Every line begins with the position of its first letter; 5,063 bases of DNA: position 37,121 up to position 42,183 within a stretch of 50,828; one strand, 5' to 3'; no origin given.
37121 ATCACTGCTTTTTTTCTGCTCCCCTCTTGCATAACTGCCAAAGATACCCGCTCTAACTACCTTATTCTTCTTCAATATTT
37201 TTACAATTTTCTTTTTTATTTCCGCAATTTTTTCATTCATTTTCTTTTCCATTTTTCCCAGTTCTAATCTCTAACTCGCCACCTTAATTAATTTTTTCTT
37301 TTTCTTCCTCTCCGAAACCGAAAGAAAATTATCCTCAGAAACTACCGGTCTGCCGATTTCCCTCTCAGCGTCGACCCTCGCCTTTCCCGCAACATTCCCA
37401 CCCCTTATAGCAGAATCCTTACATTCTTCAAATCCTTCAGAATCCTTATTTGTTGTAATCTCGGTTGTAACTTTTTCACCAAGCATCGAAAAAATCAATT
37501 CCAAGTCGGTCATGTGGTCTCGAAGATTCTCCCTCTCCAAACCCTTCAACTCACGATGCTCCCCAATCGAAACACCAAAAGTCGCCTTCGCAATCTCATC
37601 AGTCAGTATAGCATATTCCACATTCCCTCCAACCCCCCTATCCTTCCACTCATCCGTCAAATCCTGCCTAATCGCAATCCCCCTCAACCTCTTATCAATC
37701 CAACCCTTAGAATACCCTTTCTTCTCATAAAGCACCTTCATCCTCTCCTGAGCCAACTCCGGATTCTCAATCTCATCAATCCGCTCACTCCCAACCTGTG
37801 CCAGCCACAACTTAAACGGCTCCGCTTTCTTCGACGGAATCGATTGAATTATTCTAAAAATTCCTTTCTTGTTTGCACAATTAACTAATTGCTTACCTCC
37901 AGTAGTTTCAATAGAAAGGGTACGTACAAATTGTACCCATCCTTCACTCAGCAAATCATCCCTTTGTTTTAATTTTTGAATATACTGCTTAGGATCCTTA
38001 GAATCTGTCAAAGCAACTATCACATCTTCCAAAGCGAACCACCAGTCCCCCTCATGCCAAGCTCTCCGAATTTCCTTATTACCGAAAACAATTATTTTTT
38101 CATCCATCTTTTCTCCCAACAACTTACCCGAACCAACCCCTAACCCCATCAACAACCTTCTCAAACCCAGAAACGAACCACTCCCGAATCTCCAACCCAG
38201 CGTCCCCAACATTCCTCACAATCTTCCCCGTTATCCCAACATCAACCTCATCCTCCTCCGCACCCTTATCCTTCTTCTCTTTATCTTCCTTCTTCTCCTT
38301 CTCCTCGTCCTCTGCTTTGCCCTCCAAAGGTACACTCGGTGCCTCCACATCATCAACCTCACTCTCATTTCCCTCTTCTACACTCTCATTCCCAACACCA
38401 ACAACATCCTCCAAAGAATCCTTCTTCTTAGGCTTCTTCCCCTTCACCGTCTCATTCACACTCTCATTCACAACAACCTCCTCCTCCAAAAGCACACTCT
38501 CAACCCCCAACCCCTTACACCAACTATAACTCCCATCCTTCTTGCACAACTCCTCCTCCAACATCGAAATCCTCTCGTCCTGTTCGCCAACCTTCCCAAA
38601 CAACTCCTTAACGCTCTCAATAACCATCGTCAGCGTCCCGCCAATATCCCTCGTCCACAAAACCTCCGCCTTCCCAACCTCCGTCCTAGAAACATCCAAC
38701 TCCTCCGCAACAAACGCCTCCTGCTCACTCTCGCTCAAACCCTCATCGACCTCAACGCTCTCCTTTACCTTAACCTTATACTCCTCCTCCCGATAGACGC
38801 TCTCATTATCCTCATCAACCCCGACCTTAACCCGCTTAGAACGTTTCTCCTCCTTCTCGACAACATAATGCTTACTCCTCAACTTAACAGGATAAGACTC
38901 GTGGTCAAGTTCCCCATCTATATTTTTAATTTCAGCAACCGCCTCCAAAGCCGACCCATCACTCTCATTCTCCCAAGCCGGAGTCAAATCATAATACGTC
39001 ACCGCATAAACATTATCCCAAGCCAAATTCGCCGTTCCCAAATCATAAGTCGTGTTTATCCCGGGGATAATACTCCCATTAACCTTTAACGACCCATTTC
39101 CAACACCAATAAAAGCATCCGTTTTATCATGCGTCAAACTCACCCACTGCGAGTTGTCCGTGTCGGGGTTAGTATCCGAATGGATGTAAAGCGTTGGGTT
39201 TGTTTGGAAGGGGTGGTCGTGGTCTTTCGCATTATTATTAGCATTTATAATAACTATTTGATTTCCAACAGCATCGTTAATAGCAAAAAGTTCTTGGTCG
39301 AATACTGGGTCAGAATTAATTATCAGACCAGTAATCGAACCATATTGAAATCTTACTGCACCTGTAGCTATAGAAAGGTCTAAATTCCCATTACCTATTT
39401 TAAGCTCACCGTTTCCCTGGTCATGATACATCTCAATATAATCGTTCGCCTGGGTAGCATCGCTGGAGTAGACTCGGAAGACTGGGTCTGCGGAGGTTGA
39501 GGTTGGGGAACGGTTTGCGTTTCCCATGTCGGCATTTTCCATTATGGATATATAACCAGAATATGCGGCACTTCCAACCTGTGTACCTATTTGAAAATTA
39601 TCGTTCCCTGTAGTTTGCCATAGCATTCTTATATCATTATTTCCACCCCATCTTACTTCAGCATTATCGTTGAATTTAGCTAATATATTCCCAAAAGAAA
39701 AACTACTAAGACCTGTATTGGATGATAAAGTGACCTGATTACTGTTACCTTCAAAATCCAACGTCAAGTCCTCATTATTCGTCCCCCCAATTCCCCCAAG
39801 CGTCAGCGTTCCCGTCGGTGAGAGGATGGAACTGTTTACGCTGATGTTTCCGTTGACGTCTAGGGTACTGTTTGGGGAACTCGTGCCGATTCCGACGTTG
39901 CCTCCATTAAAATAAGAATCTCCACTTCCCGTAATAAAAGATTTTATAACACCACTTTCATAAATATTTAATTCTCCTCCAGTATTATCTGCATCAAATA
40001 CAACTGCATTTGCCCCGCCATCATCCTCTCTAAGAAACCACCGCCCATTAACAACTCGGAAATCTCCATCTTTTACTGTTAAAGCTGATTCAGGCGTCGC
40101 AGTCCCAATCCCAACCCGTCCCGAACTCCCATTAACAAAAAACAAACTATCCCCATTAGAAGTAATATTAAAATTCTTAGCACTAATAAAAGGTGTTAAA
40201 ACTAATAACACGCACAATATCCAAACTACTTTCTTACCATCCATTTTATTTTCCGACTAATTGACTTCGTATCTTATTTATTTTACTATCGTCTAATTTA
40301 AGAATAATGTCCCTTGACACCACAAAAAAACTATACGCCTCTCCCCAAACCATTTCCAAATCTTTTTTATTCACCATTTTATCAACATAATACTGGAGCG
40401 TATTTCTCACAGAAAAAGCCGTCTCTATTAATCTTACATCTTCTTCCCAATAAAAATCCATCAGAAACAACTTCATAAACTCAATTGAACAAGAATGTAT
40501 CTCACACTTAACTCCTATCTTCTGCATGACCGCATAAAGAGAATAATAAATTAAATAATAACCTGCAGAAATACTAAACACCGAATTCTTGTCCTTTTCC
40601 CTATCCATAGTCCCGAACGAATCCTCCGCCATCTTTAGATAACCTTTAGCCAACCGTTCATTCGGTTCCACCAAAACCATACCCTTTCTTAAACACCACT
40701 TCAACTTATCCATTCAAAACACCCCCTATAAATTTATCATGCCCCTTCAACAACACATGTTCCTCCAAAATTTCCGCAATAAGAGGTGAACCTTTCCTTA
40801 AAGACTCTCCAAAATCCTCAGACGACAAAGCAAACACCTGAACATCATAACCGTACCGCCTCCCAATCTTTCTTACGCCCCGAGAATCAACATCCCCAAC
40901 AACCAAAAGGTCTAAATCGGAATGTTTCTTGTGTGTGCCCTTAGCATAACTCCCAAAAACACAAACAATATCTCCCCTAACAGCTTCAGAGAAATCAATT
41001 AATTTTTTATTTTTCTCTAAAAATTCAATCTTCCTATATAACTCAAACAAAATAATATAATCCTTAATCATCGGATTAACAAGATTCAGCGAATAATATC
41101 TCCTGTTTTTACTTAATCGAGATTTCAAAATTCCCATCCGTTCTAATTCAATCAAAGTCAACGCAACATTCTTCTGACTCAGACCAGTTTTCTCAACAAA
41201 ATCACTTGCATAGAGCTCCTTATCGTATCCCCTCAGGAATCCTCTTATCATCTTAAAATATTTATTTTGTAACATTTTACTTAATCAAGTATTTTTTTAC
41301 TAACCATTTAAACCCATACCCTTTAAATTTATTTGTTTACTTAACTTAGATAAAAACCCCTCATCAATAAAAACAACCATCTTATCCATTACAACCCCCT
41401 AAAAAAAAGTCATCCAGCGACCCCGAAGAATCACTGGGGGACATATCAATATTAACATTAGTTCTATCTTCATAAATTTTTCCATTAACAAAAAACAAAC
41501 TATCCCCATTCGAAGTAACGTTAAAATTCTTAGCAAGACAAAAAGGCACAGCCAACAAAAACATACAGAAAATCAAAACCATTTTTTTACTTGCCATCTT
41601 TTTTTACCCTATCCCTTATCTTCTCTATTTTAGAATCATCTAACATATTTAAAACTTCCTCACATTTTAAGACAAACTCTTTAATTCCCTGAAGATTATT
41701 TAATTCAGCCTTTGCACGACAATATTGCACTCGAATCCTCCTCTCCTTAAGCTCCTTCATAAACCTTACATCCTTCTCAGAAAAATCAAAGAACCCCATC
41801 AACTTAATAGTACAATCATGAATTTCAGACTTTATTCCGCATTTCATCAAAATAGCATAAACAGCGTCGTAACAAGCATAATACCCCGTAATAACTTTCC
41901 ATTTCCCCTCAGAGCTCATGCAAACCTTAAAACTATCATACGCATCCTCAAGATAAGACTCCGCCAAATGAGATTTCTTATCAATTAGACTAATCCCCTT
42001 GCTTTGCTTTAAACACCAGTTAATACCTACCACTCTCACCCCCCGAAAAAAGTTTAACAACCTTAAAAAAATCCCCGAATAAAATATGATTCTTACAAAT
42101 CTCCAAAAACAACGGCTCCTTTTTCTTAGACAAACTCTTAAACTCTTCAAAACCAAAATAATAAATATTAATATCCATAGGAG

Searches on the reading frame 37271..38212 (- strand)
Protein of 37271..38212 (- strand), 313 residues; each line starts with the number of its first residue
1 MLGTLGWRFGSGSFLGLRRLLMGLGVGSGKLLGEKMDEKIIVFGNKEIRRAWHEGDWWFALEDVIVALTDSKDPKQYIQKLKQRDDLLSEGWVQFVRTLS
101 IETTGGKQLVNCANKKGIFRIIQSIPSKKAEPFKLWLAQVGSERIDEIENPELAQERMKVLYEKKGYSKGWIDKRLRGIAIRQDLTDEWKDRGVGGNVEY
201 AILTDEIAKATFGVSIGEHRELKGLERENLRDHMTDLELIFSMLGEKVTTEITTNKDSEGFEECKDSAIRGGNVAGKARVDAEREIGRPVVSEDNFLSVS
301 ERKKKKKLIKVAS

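Call 33: search_protein_families(library=pfam, proteins=[window:37271-38212:-], max_evalue=0.01)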
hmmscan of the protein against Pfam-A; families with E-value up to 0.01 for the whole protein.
window:37271-38212:- (313 aa): 1 family
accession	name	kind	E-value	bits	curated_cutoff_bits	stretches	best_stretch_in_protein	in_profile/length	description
PF02498.22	Bro-N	-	2e-11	44.8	25.6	1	47-139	1-92/96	BRO family, N-terminal domain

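Call 68: search_protein_families(library=padloc, proteins=[window:37271-38212:-], max_evalue=0.01)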
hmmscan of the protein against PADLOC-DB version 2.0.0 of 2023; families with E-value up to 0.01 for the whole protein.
window:37271-38212:- (313 aa): 3 families
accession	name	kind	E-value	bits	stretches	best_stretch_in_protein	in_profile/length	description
PDLC04920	PDC-S13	-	3.1e-109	362.7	1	37-307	4-277/286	-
PDLC04841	PDC-S04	-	3.8e-09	34.6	1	39-146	6-118/292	-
PDLC04919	PDC-S13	-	0.00011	19.6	1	183-270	145-233/281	-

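Call 69: search_protein_families(library=phrogs, proteins=[window:37271-38212:-], max_evalue=0.01)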
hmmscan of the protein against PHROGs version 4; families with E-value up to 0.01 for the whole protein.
window:37271-38212:- (313 aa): 12 families
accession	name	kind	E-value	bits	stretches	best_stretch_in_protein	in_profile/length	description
phrog_15286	-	unknown function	8.6e-83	278.5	1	37-296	4-266/274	-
phrog_28094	-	unknown function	1.4e-12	48.6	1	239-295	1-57/66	-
phrog_2657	-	transcription regulation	1.3e-06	28.9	1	77-240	43-193/243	transcriptional regulator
phrog_2593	-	transcription regulation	2.1e-06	28.7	1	40-139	24-121/255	anti-repressor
phrog_9976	-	transcription regulation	2.8e-06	28.3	1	41-144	4-97/188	anti-repressor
phrog_2011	-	transcription regulation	5.2e-06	27.4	1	43-139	9-104/275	anti-repressor Ant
phrog_2899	-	transcription regulation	1.8e-05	25.5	1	39-140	6-102/263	anti-repressor Ant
phrog_245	-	transcription regulation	0.00014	22.5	1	40-136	43-128/319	anti-repressor Ant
phrog_7940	-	unknown function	0.00022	21.9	1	45-145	11-101/252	-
phrog_5060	-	transcription regulation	0.00024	22.2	1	36-140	5-108/224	anti-repressor Ant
phrog_25722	-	unknown function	0.0004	21.2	1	45-138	11-95/150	-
phrog_130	-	transcription regulation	0.0016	18.5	1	35-138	155-251/480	anti-repressor Ant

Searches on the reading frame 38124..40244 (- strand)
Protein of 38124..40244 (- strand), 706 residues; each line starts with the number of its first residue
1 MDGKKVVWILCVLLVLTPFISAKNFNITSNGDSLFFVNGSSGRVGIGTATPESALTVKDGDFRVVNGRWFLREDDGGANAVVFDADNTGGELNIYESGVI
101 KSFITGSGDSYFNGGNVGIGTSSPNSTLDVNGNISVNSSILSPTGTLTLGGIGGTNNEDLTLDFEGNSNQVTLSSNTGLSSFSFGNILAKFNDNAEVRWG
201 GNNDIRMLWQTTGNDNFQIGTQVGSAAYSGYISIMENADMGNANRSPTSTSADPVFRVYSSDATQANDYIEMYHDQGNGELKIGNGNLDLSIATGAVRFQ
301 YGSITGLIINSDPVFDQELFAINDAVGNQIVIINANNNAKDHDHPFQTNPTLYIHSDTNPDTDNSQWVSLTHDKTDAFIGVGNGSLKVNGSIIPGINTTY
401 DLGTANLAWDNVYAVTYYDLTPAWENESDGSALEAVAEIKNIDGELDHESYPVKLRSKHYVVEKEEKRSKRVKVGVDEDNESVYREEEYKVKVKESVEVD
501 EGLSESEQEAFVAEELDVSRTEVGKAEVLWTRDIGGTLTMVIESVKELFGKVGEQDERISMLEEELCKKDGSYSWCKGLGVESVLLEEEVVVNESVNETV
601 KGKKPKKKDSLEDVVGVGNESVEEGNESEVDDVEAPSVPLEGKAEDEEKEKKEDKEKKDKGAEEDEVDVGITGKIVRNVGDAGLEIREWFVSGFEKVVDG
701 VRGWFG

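Call 3: search_protein_families(library=pfam, proteins=[window:38124-40244:-], max_evalue=1)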
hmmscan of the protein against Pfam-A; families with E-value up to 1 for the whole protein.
window:38124-40244:- (706 aa): 1 family
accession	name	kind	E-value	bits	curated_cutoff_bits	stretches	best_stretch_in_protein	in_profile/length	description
PF11810.13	DUF3332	-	0.33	11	25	1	436-493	82-139/170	Domain of unknown function (DUF3332)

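Call 4: search_protein_families(library=ncbifam, proteins=[window:38124-40244:-], max_evalue=1)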
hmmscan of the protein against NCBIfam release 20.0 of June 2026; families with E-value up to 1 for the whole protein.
window:38124-40244:- (706 aa): 0 families

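Call 68: search_protein_families(library=padloc, proteins=[window:38124-40244:-], max_evalue=0.01)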
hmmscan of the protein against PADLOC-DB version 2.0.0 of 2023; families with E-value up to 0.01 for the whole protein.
window:38124-40244:- (706 aa): 0 families

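Call 69: search_protein_families(library=phrogs, proteins=[window:38124-40244:-], max_evalue=0.01)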
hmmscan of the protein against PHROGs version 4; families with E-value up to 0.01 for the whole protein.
window:38124-40244:- (706 aa): 4 families
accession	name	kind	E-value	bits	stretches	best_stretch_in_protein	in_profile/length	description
phrog_9942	-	tail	5.4e-07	29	1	40-304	653-927/1178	tail fiber protein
phrog_28668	-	unknown function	0.0022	19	0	116-140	31-57/153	-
phrog_5906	-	unknown function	0.0066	17.4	0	24-60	24-59/197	-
phrog_9563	-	unknown function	0.0079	17.2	0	116-137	17-38/85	-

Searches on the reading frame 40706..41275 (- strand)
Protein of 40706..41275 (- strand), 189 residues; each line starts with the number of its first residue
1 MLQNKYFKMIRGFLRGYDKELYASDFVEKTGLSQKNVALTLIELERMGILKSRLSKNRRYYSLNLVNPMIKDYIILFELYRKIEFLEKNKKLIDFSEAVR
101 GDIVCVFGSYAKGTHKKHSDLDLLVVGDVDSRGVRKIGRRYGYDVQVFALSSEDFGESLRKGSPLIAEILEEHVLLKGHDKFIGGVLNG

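Call 3: search_protein_families(library=pfam, proteins=[window:40706-41275:-], max_evalue=1)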
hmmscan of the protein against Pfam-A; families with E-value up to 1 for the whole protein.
window:40706-41275:- (189 aa): 4 families
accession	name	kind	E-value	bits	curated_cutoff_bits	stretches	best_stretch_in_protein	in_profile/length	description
PF01909.29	NTP_transf_2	-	1e-09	39.1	21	1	101-141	14-57/93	Nucleotidyltransferase domain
PF18765.7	Polbeta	-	3.6e-07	30.7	26.9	1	102-130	14-42/93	Polymerase beta, Nucleotidyltransferase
PF22600.2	MTPAP-like_central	-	0.0071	16.9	27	1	97-128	35-66/139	Poly(A) RNA polymerase, mitochondrial-like, central palm domain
PF20750.3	PAP_NTPase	-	0.12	12.6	27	1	43-128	25-101/194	Poly(A) polymerase nucleotidyltransferase domain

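Call 4: search_protein_families(library=ncbifam, proteins=[window:40706-41275:-], max_evalue=1)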
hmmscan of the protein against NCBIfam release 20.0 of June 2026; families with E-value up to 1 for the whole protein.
window:40706-41275:- (189 aa): 5 families
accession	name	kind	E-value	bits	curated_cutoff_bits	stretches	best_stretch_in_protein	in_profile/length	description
NF047752.1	MntA_antitoxin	equivalog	1.4e-05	24.9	60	1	102-127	8-33/106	type VII toxin-antitoxin system MntA family adenylyltransferase antitoxin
NF033788.1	HTH_metalloreg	subfamily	9.7e-05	22.1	55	1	19-64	24-69/77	metalloregulator ArsR/SmtB family transcription factor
NF012212.1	ANT_9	subfamily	0.014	14.6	340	1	94-128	12-48/249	aminoglycoside nucleotidyltransferase ANT(9)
NF051895.1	anti_phage_HalB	equivalog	0.016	14.8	190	1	106-129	4-27/211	anti-phage Hailong system nucleotidyltransferase HalB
NF010309.0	PRK13746.1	subfamily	0.24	10.7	193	1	103-126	30-53/263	aminoglycoside adenylyltransferase family protein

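Call 68: search_protein_families(library=padloc, proteins=[window:40706-41275:-], max_evalue=0.01)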
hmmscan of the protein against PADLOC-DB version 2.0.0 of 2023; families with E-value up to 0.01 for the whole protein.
window:40706-41275:- (189 aa): 13 families
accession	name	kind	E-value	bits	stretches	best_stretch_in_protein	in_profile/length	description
PDLC04368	PDC-M05A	-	7.8e-16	56.5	1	14-179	23-191/201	-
PDLC04369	PDC-M05A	-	2.6e-11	41.5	1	7-181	16-189/201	-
PDLC04904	PDC-S09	-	1.5e-06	26.4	1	87-126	11-50/104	-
PDLC04902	PDC-S09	-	1.8e-06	26.2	1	89-132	9-52/97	-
PDLC01438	Csa3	-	1.9e-06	26.2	1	12-91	155-221/305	"CAS-I,CAS-II,CAS-III,CAS-IV,CAS-V,CAS-VI; associated_signaling"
PDLC01720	Csa3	-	5.4e-06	24.9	1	19-84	41-100/118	Csa3_1_CAS-I-II-III-IV-V-VI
PDLC04903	PDC-S09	-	5.8e-06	24.6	1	104-128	29-53/108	-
PDLC04906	PDC-S09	-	6.8e-06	24.4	1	83-126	8-49/98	-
PDLC04372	PDC-M05A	-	1.8e-05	23.1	1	25-129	3-104/167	-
PDLC04907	PDC-S09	-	7.6e-05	20.8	1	103-126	29-52/114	-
PDLC04371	PDC-M05A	-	0.00053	17.7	1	18-129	45-154/211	-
PDLC04370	PDC-M05A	-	0.0021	15.9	1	18-145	28-155/194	-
PDLC04905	PDC-S09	-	0.006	14.9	0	104-126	24-47/101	-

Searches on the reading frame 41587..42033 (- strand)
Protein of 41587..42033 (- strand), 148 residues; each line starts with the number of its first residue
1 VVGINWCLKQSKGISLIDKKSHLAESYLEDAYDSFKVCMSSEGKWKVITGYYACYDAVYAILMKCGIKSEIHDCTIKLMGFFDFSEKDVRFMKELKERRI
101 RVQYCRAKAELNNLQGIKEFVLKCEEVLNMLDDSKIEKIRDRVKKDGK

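Call 3: search_protein_families(library=pfam, proteins=[window:41587-42033:-], max_evalue=1)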
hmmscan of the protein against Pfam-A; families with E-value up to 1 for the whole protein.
window:41587-42033:- (148 aa): 3 families
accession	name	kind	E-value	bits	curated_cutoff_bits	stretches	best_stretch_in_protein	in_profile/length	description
PF05168.19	HEPN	-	0.0011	19.6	22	1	24-131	8-114/117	HEPN domain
PF24931.1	ACT_ACR9_3rd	-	0.096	13.2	27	1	92-145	30-82/98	ACR9-like, ACT-like domain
PF20383.3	DUF6678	-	0.13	12.8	24.5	0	56-82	93-119/122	Family of unknown function (DUF6678)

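Call 4: search_protein_families(library=ncbifam, proteins=[window:41587-42033:-], max_evalue=1)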
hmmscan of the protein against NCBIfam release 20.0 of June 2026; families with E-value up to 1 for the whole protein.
window:41587-42033:- (148 aa): 0 families

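Call 68: search_protein_families(library=padloc, proteins=[window:41587-42033:-], max_evalue=0.01)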
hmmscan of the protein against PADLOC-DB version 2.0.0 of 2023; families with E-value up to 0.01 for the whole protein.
window:41587-42033:- (148 aa): 0 families
